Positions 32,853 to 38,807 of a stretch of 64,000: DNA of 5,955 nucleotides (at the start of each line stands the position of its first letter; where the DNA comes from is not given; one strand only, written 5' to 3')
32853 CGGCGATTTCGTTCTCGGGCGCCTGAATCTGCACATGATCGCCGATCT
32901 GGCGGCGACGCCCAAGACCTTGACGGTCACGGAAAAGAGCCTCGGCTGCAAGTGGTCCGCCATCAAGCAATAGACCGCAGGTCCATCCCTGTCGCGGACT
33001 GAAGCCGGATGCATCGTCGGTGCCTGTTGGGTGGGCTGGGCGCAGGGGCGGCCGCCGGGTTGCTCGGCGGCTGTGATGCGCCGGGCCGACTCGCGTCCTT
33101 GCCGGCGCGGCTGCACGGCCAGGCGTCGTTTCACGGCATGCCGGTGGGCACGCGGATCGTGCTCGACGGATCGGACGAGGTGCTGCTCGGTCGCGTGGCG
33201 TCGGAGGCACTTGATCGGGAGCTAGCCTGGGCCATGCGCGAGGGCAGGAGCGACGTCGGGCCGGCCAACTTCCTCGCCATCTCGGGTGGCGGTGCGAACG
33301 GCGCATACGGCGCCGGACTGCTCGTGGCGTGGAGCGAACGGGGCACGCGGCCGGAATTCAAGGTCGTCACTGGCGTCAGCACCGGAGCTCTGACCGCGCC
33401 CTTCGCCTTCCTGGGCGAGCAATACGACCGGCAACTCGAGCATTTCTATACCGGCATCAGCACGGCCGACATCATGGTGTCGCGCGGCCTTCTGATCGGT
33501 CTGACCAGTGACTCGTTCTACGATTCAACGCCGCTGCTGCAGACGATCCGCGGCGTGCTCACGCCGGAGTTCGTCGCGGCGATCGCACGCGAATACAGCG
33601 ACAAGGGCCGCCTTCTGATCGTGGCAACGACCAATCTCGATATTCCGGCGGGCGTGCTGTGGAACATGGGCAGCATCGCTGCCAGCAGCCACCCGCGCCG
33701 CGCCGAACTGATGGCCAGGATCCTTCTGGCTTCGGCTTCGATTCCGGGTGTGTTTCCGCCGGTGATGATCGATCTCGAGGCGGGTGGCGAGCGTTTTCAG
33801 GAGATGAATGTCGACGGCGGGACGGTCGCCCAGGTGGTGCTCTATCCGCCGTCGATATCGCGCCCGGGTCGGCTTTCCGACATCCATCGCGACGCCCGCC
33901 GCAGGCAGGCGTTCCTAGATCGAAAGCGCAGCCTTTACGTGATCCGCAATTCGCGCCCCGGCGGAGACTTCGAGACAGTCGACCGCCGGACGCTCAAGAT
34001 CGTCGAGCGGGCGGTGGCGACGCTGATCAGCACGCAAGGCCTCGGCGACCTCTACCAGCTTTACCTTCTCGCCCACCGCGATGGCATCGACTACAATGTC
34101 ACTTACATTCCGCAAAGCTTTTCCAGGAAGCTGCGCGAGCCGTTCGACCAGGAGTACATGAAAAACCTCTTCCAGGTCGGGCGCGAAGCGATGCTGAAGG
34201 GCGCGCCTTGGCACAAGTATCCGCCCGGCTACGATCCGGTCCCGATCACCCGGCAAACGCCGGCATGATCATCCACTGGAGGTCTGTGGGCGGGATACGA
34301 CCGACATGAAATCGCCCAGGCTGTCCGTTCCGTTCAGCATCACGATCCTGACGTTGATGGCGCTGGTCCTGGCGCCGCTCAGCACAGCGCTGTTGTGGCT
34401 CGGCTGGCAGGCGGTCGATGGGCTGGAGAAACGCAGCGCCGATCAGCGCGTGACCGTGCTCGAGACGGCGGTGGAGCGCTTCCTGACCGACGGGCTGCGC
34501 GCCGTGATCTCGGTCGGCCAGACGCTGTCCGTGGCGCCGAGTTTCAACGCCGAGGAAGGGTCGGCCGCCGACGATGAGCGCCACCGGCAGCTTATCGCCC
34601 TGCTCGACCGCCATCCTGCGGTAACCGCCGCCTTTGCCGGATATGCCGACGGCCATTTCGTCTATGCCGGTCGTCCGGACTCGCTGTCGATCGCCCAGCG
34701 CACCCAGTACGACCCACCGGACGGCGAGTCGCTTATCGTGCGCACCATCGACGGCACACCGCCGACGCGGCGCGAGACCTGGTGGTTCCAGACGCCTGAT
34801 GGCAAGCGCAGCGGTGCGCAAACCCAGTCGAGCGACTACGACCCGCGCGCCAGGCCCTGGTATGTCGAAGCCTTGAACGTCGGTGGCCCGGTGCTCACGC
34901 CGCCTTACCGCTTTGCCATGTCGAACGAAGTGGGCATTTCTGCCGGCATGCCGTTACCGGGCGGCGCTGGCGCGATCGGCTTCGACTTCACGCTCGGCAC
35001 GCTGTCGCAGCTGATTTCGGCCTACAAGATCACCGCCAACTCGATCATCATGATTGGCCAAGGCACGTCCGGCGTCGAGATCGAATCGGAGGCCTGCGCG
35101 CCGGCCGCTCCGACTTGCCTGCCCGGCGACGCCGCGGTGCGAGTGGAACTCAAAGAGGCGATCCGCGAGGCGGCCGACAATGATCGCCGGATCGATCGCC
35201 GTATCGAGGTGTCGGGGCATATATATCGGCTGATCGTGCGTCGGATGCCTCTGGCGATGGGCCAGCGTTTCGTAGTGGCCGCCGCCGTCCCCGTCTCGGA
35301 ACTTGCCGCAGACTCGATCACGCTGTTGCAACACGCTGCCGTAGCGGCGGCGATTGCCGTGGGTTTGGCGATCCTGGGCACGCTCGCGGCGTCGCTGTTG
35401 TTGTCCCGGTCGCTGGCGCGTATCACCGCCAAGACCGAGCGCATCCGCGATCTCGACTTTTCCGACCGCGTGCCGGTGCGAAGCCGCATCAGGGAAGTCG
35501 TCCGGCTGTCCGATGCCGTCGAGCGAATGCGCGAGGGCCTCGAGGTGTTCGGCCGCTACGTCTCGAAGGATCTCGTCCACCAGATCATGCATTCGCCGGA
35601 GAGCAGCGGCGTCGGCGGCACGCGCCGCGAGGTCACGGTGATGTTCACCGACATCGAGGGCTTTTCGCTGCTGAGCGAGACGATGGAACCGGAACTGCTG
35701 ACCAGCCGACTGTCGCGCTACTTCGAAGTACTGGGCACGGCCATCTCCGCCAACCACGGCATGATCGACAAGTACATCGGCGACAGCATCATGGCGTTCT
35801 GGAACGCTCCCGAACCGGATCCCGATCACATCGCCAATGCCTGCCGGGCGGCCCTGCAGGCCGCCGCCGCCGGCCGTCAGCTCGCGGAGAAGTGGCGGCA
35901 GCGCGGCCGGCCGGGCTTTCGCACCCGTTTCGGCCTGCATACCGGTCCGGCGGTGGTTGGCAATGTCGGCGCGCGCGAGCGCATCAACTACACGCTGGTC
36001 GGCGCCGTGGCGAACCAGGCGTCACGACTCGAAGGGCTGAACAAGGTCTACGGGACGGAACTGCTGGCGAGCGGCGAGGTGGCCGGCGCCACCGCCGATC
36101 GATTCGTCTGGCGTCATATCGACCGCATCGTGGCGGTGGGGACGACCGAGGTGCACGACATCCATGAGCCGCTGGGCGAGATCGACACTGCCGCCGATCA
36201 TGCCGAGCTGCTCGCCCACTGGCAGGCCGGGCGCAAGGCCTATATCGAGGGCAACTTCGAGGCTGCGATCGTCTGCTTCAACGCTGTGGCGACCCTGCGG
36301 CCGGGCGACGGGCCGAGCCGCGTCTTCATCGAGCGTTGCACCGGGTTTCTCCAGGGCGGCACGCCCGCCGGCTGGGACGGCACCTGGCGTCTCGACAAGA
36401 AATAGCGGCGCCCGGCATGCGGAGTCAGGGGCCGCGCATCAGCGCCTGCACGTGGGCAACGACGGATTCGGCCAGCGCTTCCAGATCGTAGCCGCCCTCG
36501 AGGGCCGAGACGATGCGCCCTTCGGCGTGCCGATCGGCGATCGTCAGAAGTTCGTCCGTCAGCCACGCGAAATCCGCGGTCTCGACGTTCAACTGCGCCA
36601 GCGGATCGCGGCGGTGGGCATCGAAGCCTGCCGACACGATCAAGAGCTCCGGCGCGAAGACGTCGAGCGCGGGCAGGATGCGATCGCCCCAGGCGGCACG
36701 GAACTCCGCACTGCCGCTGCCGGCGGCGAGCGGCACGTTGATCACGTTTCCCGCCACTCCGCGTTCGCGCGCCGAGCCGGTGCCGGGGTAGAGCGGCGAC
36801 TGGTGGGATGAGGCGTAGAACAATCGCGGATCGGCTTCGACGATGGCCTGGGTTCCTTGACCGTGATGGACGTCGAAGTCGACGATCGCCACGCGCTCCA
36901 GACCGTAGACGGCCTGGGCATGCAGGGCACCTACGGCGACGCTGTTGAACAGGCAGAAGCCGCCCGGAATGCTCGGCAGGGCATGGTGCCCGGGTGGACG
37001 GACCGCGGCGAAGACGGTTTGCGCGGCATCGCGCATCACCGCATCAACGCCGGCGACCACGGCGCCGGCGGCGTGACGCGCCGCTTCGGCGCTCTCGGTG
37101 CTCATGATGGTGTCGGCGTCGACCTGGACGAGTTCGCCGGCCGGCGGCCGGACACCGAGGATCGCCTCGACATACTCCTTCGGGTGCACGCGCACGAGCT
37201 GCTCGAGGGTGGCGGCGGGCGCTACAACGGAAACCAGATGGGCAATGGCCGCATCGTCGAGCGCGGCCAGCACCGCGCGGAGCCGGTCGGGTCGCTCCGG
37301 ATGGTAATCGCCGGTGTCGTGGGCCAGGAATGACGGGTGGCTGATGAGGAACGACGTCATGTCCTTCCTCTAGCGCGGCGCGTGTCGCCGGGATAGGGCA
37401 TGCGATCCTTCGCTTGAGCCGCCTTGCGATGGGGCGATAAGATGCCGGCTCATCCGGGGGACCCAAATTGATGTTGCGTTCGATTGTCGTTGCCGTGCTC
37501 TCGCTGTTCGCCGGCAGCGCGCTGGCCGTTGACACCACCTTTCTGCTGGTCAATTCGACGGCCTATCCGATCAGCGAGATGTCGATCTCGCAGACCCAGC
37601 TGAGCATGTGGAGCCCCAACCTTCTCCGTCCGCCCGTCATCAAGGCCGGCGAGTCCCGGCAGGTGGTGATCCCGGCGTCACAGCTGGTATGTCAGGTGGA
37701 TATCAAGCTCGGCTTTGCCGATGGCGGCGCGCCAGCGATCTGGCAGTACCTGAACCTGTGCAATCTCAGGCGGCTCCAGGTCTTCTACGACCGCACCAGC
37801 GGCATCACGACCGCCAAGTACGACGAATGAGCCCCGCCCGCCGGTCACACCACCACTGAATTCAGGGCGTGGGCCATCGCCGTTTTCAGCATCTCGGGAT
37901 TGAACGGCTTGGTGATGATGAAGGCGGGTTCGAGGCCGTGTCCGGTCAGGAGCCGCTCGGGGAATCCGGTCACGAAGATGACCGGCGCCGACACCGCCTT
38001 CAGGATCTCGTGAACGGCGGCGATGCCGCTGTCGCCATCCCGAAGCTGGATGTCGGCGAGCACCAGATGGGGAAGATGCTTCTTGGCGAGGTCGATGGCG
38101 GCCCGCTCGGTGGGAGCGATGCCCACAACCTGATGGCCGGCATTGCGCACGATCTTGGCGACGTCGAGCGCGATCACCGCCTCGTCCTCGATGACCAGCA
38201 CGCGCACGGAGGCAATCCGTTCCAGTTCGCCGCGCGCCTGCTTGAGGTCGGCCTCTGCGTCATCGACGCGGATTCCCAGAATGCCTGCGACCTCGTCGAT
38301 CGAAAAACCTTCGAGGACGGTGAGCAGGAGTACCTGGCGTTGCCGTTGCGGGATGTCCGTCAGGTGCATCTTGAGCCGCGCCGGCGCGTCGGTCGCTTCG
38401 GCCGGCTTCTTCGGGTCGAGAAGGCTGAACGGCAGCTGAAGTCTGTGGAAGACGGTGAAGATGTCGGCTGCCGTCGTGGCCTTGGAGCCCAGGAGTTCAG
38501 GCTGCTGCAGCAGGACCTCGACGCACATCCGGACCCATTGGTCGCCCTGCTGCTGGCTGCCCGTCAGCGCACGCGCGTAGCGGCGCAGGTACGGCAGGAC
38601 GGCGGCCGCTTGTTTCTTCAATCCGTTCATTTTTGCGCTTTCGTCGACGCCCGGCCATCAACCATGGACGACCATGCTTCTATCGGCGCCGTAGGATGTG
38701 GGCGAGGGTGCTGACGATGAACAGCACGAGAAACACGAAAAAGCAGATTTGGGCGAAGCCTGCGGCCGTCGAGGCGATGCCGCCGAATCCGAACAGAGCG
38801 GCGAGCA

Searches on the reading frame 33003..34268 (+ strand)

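Call 21: search_protein_families(library=pfam, proteins=[window:33003-34268:+], max_evalue=0.0001)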
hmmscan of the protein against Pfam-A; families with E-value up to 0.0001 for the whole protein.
window:33003-34268:+ (421 aa): 1 family
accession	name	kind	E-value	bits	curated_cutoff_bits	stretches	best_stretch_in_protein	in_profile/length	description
PF01734.28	Patatin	-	3.4e-22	80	27.7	1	91-276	1-183/191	Patatin-like phospholipase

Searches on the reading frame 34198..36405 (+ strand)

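Call 21: search_protein_families(library=pfam, proteins=[window:34198-36405:+], max_evalue=0.0001)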
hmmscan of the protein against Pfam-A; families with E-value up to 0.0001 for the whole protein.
window:34198-36405:+ (735 aa): 3 families
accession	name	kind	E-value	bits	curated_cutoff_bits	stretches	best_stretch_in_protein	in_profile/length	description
PF00211.25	Guanylate_cyc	-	3e-17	63.2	21.9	1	477-613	7-138/183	Adenylate and Guanylate cyclase catalytic domain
PF02743.24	dCache_1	-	7.5e-06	26.1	45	1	211-286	90-172/240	Cache domain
PF00672.30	HAMP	-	1.6e-05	25.6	25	1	401-449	5-52/53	HAMP domain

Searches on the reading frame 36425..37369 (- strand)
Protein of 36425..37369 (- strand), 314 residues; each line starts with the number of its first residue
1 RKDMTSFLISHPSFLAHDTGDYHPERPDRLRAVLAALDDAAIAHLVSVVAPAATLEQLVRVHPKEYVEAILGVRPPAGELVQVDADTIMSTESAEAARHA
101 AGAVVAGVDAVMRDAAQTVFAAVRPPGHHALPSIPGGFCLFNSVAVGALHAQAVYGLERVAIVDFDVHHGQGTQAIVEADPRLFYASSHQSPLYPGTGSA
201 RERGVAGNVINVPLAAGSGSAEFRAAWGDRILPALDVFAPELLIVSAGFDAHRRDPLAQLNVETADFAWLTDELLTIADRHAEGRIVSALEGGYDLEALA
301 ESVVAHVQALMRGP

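Call 21: search_protein_families(library=pfam, proteins=[window:36425-37369:-], max_evalue=0.0001)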
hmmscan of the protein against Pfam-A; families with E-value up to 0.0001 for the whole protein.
window:36425-37369:- (314 aa): 1 family
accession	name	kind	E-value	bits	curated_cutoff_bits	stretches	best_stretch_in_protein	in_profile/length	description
PF00850.24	Hist_deacetyl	-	1.5e-87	294.2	27.9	1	23-310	1-298/298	Histone deacetylase domain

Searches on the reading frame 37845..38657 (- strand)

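Call 21: search_protein_families(library=pfam, proteins=[window:37845-38657:-], max_evalue=0.0001)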
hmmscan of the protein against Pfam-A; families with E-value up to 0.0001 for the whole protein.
window:37845-38657:- (270 aa): 4 families
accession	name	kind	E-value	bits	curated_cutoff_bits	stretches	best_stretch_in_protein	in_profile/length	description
PF22029.2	PhyR_sigma2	-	1e-18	67.5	27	1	18-71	2-55/55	Sigma2 domain of PhyR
PF00072.30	Response_reg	-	1.3e-11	45.1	30.2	1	153-261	1-110/111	Response regulator receiver domain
PF22233.2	PhyR_sigma-like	-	1.2e-09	38.2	27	1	99-147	1-49/50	Response regulator PhyR, sigma-like domain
PF08281.18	Sigma70_r4_2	-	2.6e-08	33.8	25.7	1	103-144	12-53/54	Sigma-70, region 4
